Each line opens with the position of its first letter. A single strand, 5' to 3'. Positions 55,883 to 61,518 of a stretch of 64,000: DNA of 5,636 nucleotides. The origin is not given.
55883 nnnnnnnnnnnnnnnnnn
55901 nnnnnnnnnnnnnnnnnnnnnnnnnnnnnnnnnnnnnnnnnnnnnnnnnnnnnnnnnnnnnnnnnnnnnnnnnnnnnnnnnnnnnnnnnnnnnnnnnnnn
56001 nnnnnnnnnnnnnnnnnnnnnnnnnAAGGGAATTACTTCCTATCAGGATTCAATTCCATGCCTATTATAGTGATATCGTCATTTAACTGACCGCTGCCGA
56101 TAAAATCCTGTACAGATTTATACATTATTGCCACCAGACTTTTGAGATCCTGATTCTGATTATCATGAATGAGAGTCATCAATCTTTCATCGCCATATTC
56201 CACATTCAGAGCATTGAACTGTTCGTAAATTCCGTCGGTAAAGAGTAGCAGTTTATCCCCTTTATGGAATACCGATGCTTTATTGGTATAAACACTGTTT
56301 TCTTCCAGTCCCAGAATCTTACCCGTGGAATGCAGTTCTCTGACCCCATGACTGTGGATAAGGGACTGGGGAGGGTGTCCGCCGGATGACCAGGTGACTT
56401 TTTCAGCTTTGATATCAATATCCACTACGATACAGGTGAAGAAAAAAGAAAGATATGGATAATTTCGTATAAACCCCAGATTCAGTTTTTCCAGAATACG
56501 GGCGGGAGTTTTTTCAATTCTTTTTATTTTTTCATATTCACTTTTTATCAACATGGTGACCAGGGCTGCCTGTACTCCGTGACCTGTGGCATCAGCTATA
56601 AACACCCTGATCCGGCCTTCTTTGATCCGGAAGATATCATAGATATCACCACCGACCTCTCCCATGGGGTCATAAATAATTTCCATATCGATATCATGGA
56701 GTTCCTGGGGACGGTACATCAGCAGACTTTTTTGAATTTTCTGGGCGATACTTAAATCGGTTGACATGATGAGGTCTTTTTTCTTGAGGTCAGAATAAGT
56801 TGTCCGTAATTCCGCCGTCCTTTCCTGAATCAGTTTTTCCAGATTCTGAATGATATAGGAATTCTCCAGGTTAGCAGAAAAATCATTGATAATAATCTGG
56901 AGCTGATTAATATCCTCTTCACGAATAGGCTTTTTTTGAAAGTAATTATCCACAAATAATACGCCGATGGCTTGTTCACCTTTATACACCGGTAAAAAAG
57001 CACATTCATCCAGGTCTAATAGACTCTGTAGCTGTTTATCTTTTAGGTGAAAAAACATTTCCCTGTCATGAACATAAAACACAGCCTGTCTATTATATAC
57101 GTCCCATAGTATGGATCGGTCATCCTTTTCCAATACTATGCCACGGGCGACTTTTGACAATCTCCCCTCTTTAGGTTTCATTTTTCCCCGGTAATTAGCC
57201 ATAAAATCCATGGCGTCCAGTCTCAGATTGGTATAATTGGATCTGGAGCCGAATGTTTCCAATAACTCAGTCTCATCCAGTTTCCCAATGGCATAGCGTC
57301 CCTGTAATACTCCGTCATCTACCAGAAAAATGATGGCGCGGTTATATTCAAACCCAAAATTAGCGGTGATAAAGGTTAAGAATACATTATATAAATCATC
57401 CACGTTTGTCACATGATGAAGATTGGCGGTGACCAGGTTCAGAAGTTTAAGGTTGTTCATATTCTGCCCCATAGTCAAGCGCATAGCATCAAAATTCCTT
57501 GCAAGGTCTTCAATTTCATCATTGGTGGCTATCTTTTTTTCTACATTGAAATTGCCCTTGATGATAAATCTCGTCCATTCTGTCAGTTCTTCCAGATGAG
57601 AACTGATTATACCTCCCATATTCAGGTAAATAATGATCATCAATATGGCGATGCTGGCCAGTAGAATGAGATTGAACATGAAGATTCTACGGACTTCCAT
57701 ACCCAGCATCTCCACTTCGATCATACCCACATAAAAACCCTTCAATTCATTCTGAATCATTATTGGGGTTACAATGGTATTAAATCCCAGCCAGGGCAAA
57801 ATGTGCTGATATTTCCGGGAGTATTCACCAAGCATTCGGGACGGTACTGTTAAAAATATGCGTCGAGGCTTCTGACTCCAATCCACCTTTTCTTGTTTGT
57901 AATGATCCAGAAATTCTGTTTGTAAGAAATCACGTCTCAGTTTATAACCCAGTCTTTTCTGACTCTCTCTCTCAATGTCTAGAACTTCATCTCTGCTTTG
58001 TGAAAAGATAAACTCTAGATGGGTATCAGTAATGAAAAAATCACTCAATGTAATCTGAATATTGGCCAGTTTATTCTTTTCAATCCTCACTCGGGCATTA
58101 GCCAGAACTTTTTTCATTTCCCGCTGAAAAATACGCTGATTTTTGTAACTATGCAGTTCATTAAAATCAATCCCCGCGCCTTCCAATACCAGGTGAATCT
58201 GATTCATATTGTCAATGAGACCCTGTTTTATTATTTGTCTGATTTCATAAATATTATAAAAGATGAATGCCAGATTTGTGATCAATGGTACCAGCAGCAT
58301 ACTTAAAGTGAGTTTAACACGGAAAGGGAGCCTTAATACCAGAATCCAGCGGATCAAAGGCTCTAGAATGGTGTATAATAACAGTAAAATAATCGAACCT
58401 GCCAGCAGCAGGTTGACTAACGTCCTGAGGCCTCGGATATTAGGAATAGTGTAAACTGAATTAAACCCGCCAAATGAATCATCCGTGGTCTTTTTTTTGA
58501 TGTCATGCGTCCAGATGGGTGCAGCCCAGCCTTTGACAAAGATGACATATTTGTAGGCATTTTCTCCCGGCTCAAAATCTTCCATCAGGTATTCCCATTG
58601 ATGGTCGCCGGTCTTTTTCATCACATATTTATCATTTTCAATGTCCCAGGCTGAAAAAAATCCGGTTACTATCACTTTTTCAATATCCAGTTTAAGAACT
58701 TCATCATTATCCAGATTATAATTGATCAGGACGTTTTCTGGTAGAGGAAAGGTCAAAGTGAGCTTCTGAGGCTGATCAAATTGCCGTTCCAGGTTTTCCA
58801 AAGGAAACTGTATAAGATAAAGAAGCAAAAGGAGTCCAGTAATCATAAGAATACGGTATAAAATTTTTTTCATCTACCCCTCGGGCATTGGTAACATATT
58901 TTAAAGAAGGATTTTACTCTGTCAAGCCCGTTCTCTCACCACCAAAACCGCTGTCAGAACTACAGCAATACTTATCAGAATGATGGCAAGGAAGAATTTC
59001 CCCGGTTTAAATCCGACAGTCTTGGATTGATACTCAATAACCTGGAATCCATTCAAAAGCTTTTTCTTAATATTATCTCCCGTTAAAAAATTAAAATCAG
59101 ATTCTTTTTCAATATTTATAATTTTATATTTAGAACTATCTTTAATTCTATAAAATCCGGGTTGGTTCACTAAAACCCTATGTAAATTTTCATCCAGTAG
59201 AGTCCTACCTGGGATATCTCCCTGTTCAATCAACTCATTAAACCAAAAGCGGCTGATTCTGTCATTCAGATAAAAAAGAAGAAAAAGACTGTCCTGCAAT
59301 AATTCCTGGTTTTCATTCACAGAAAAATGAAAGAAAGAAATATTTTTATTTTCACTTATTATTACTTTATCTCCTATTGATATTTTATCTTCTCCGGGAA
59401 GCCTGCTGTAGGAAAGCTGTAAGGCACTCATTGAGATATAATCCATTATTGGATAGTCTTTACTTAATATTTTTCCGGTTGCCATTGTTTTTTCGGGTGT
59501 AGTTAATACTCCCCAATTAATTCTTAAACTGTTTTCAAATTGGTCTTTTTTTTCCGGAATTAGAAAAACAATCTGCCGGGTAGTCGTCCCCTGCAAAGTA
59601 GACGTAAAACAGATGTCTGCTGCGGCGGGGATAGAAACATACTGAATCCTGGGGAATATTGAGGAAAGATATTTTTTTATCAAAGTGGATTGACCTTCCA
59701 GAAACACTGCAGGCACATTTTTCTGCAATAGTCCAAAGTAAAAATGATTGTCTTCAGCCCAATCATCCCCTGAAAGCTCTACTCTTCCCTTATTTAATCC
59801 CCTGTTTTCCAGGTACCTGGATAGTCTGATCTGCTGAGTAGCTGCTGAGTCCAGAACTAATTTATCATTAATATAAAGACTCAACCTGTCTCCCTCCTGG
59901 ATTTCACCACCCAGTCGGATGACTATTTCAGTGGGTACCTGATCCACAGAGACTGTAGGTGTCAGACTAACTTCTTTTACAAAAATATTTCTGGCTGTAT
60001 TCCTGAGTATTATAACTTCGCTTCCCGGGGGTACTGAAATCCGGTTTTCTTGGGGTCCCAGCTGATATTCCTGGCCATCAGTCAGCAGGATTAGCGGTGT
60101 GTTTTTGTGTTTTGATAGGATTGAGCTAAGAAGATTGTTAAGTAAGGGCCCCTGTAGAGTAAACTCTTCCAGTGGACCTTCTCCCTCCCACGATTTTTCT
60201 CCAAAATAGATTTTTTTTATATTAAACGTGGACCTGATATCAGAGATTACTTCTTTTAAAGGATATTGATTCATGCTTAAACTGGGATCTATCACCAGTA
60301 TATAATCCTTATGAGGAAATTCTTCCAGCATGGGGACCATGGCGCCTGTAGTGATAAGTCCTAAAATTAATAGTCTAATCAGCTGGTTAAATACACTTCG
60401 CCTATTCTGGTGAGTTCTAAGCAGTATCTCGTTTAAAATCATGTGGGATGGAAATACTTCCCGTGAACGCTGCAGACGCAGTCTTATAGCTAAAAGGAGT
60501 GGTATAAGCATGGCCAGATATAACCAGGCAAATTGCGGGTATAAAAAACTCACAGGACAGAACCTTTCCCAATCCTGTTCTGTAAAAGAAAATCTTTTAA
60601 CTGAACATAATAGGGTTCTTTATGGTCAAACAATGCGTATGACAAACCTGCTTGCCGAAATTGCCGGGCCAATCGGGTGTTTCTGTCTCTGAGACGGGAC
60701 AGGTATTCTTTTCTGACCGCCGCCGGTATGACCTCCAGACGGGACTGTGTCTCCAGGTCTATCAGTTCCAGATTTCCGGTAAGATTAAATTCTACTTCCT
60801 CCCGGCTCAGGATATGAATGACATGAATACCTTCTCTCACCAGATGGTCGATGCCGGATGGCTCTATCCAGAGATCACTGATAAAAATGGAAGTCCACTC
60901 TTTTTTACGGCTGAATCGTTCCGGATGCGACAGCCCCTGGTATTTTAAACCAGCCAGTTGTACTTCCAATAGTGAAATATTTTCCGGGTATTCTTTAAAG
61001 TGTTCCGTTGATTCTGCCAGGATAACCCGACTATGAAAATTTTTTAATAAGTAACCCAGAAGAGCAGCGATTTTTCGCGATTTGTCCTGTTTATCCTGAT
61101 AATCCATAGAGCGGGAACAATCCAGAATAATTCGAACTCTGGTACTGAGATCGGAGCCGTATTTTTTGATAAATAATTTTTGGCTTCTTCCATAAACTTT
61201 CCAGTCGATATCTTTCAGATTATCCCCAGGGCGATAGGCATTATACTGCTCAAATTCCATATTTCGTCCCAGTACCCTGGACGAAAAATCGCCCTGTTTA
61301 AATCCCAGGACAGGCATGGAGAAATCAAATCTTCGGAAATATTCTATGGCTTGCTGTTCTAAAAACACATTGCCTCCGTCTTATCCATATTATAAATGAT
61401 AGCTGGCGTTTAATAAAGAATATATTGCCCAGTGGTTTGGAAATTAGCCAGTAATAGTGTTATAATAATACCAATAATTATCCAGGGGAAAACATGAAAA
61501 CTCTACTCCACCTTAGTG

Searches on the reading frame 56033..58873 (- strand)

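Call 88: search_protein_families(library=pfam, proteins=[window:56033-58873:-], max_evalue=0.00001)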
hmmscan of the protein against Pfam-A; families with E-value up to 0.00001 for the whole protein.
window:56033-58873:- (946 aa): 1 family
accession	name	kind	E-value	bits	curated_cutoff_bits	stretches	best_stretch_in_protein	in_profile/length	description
PF07228.17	SpoIIE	-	3.8e-41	141.6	25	1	752-940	2-190/192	Stage II sporulation protein E (SpoIIE)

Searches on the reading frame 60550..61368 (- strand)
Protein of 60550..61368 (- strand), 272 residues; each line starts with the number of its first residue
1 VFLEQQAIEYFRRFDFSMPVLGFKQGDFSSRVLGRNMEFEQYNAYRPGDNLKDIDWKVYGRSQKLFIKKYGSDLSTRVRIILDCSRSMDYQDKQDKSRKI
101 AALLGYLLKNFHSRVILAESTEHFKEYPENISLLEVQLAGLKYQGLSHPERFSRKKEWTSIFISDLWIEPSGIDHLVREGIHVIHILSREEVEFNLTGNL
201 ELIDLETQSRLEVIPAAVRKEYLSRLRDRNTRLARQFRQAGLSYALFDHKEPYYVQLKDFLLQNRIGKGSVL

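Call 88: search_protein_families(library=pfam, proteins=[window:60550-61368:-], max_evalue=0.00001)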
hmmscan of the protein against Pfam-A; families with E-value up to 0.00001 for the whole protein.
window:60550-61368:- (272 aa): 1 family
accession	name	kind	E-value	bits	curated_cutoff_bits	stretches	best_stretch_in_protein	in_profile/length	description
PF01882.25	DUF58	-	1.1e-18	67.6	23.4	1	43-127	3-91/216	Protein of unknown function DUF58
